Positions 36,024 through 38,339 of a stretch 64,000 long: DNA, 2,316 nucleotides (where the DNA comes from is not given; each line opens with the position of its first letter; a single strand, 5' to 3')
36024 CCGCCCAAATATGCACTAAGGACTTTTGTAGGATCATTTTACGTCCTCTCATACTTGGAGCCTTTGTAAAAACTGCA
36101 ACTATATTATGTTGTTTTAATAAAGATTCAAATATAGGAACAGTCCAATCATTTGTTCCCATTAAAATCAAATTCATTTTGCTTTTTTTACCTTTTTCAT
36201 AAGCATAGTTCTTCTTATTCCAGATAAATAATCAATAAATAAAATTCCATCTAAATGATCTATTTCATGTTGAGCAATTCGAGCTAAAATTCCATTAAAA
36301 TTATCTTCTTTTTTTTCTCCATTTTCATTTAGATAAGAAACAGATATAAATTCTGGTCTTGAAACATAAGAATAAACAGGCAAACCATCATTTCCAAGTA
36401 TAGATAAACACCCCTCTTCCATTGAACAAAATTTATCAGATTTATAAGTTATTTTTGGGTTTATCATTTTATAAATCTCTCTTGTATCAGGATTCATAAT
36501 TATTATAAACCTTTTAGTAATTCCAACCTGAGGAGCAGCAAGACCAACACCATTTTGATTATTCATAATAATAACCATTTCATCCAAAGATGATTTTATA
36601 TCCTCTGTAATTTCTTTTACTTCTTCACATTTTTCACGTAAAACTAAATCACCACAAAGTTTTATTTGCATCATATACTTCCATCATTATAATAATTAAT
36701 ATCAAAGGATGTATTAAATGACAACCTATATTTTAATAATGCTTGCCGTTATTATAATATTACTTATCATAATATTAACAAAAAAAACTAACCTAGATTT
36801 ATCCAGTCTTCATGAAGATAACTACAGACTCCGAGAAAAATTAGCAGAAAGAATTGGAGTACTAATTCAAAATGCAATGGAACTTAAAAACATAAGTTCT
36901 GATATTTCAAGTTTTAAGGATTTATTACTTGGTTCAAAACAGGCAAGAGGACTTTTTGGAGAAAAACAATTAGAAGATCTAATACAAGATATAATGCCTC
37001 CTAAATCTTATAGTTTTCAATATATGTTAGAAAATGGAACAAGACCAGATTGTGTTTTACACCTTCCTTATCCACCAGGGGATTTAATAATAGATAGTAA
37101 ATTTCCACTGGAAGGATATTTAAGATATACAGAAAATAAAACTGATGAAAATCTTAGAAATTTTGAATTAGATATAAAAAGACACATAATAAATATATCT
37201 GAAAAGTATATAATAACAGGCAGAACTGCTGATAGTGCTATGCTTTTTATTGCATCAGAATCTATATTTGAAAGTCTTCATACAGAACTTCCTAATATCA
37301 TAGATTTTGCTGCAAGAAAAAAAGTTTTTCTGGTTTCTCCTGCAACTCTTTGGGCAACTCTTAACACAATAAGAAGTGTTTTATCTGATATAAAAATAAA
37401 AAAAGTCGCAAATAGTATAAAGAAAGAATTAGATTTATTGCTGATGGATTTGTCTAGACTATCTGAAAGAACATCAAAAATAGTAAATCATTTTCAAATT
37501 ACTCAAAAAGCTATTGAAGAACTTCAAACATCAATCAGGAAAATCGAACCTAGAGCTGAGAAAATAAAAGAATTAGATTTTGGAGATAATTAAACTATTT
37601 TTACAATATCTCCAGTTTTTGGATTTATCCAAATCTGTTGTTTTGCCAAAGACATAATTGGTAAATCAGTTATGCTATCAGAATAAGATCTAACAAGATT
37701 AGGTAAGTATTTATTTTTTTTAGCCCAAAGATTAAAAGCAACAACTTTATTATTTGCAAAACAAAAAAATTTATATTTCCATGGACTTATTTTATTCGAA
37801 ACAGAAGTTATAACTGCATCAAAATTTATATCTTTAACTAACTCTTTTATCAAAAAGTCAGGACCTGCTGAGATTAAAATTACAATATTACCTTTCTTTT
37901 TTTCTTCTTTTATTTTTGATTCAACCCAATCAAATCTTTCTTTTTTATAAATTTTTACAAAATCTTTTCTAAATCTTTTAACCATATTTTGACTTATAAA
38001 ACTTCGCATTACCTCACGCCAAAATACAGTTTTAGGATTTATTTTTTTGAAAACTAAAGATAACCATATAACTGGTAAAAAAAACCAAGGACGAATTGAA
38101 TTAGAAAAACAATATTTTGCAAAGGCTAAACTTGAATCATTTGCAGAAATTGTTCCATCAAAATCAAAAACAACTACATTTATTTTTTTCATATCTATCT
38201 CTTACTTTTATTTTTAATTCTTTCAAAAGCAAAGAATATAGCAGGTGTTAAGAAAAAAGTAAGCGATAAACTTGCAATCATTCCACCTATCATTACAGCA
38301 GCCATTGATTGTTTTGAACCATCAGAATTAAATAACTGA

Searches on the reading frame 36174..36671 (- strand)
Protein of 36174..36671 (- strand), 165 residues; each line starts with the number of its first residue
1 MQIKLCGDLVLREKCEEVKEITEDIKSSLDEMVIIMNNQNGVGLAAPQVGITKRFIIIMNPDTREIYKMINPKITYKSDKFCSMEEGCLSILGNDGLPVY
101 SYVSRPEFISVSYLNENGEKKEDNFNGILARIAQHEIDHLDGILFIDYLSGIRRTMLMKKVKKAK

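Call 67: search_protein_families(library=pfam, proteins=[window:36174-36671:-], max_evalue=0.001)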
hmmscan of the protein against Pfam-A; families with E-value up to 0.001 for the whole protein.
window:36174-36671:- (165 aa): 1 family
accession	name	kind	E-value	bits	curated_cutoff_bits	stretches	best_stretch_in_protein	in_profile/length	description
PF01327.26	Pep_deformylase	-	1.5e-44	151.8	22.8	1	3-153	4-154/156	Polypeptide deformylase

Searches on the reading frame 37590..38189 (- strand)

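Call 67: search_protein_families(library=pfam, proteins=[window:37590-38189:-], max_evalue=0.001)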
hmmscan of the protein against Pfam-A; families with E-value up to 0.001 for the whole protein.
window:37590-38189:- (199 aa): 1 family
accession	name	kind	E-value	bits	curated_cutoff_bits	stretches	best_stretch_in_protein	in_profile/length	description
PF12710.13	HAD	-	1.4e-18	68.4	27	1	6-179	1-188/189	haloacid dehalogenase-like hydrolase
